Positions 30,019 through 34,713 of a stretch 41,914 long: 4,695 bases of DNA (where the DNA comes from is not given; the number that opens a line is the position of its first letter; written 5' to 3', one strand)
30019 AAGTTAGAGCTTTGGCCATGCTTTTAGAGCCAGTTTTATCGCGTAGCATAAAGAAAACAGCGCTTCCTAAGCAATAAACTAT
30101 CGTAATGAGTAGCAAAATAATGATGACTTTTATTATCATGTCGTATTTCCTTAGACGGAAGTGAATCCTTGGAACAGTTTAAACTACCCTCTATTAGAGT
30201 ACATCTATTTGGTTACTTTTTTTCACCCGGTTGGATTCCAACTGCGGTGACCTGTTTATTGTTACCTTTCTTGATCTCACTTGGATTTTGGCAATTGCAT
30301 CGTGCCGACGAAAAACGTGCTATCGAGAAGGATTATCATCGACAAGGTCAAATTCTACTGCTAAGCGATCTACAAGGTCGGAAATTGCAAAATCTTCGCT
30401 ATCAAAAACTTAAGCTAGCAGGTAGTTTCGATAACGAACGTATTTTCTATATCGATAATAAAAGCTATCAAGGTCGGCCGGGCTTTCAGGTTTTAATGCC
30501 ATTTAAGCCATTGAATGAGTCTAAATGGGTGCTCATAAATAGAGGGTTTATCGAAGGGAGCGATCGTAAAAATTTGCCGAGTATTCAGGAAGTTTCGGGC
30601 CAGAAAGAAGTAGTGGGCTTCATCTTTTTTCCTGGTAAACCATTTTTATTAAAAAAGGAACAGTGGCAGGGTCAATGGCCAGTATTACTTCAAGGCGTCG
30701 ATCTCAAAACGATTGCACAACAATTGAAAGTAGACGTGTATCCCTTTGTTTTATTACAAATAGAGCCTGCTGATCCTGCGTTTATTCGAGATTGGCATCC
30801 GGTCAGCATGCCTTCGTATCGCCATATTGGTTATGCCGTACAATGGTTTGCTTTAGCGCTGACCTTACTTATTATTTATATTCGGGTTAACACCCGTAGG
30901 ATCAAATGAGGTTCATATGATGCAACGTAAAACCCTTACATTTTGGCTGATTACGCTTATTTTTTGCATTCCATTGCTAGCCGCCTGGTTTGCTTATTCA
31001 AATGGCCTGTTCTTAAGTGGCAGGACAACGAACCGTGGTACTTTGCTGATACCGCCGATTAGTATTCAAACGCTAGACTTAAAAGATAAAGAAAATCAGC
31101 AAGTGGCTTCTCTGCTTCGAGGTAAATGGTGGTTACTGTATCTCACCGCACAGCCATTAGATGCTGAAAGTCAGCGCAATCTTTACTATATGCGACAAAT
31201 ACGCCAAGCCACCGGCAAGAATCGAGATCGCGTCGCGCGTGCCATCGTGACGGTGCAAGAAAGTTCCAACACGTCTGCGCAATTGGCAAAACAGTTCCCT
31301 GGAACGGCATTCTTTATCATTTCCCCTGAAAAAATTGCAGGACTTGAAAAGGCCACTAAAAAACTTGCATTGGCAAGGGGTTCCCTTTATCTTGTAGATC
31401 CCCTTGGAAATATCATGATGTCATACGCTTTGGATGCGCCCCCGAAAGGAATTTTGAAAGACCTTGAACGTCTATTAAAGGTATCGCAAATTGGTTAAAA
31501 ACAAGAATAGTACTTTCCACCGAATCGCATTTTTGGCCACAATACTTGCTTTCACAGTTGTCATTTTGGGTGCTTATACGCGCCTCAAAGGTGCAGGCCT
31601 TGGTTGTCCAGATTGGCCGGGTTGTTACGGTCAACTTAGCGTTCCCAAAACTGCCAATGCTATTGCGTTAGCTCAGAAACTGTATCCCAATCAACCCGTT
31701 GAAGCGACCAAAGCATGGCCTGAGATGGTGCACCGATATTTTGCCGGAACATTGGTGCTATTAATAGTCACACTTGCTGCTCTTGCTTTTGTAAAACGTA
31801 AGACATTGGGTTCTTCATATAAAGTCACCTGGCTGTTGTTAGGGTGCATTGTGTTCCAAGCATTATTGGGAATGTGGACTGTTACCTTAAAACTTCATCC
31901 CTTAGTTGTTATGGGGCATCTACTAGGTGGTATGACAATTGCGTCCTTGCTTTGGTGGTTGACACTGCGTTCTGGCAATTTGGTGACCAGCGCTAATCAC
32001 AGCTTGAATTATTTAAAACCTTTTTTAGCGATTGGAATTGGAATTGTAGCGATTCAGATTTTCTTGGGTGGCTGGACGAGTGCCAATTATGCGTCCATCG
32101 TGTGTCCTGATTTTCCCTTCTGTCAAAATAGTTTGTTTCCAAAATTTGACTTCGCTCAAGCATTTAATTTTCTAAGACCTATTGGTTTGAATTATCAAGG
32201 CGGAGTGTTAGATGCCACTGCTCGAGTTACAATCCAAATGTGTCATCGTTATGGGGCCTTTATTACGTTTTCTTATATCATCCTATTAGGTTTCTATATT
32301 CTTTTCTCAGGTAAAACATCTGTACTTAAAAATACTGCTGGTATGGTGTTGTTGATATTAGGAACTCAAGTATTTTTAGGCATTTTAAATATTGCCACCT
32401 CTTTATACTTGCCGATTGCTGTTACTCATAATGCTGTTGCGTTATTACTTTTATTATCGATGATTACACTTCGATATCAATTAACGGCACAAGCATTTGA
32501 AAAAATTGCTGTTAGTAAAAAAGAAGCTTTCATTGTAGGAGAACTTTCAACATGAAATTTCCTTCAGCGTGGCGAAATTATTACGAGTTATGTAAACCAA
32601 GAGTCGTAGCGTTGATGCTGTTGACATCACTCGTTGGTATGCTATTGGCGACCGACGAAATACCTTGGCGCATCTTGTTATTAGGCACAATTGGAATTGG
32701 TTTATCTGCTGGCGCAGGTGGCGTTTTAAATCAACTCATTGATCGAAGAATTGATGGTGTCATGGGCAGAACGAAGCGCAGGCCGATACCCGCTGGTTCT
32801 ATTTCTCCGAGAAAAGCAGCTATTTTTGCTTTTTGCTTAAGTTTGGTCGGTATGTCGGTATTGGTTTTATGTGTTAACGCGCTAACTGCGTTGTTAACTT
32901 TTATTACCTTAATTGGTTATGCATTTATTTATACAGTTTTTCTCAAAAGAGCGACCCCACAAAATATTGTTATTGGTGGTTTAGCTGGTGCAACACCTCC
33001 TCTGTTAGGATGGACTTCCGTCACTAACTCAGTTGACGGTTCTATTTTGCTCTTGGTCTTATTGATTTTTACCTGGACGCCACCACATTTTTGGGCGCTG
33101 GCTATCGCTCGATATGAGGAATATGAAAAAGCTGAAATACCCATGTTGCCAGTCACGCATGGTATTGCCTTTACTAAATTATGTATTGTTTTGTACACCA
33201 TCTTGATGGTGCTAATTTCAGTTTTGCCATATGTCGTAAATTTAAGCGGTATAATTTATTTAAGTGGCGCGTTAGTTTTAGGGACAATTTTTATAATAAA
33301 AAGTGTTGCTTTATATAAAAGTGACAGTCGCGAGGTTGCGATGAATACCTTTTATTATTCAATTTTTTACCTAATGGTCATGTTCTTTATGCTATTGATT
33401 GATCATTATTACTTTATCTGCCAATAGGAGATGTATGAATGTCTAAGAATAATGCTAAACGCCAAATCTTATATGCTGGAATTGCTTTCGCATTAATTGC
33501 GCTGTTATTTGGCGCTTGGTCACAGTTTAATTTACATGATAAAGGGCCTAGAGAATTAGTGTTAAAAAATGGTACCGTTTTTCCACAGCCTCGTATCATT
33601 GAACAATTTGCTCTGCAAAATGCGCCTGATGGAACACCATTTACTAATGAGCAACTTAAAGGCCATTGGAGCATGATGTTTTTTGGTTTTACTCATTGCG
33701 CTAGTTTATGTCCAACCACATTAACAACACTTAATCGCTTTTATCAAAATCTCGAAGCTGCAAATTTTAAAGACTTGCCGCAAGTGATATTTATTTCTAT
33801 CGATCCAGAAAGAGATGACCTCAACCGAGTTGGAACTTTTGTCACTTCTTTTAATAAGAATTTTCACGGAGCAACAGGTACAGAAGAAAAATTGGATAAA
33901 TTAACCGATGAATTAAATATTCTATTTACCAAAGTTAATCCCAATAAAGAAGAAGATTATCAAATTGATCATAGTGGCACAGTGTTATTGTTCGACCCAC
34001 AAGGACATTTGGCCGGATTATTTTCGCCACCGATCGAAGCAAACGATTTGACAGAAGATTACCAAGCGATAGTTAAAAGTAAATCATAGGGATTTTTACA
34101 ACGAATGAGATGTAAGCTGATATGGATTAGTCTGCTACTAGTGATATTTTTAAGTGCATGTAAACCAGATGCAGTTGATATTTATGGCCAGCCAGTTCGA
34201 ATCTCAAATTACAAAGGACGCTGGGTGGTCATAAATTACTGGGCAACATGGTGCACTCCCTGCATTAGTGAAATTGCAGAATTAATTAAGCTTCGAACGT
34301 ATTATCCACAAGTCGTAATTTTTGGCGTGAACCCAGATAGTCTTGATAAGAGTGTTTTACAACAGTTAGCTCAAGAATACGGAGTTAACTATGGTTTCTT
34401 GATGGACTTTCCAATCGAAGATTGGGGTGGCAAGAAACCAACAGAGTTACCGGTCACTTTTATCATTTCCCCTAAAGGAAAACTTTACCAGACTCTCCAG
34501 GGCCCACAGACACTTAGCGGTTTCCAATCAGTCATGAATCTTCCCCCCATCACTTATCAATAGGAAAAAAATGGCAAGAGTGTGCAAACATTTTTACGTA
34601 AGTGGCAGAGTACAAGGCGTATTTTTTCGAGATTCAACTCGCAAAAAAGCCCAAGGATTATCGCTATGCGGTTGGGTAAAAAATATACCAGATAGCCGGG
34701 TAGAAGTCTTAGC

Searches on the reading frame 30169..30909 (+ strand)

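Call 63: search_protein_families(library=pfam, proteins=[window:30169-30909:+], max_evalue=0.00001)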
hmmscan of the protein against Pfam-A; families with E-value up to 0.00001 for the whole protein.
window:30169-30909:+ (246 aa): 1 family
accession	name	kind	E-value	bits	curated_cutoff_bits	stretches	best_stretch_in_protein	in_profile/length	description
PF02104.20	SURF1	-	1.6e-37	130.2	23.4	1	31-231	3-205/205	SURF1 family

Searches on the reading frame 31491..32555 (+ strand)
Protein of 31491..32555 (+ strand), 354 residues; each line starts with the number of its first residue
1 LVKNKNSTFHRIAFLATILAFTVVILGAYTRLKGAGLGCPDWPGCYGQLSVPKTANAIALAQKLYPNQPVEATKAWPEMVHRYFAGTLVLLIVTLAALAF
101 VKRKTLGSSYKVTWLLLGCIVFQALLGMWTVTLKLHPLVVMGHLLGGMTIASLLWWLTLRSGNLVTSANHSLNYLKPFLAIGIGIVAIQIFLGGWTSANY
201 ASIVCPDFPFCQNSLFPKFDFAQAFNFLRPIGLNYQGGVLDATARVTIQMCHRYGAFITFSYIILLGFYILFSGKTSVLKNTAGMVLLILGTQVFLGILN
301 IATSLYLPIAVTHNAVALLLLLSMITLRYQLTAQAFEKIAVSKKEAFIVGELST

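Call 63: search_protein_families(library=pfam, proteins=[window:31491-32555:+], max_evalue=0.00001)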
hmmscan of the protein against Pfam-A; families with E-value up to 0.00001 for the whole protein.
window:31491-32555:+ (354 aa): 1 family
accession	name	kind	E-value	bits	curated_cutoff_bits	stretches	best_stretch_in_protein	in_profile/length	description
PF02628.20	COX15-CtaA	-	1.8e-75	254.4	29.9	1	11-324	2-321/322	Cytochrome oxidase assembly protein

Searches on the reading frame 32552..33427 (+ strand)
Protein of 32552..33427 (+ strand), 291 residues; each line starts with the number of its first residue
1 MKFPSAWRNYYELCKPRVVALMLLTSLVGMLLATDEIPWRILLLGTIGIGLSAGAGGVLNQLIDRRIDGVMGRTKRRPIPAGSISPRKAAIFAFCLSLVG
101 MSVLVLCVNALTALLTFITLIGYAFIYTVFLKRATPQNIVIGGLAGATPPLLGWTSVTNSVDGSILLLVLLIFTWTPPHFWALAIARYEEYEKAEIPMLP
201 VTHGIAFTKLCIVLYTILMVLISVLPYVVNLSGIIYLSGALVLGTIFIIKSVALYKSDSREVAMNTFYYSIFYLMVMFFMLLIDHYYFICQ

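Call 63: search_protein_families(library=pfam, proteins=[window:32552-33427:+], max_evalue=0.00001)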
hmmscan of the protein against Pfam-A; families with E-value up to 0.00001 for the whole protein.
window:32552-33427:+ (291 aa): 1 family
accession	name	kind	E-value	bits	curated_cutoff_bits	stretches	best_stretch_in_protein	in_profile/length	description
PF01040.23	UbiA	-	4.6e-65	219.8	34.2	1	23-271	2-245/250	UbiA prenyltransferase family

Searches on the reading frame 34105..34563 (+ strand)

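Call 63: search_protein_families(library=pfam, proteins=[window:34105-34563:+], max_evalue=0.00001)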
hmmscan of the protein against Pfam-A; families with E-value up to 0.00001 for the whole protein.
window:34105-34563:+ (152 aa): 3 families
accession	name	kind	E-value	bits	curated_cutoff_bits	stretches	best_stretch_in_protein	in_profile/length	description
PF00578.27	AhpC-TSA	-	2.4e-16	60.3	26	1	25-128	12-122/124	AhpC/TSA family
PF08534.16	Redoxin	-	3.6e-09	37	26.6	1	27-135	17-136/148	Redoxin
PF00085.26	Thioredoxin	-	5.5e-06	26.8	23.5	0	39-94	19-70/103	Thioredoxin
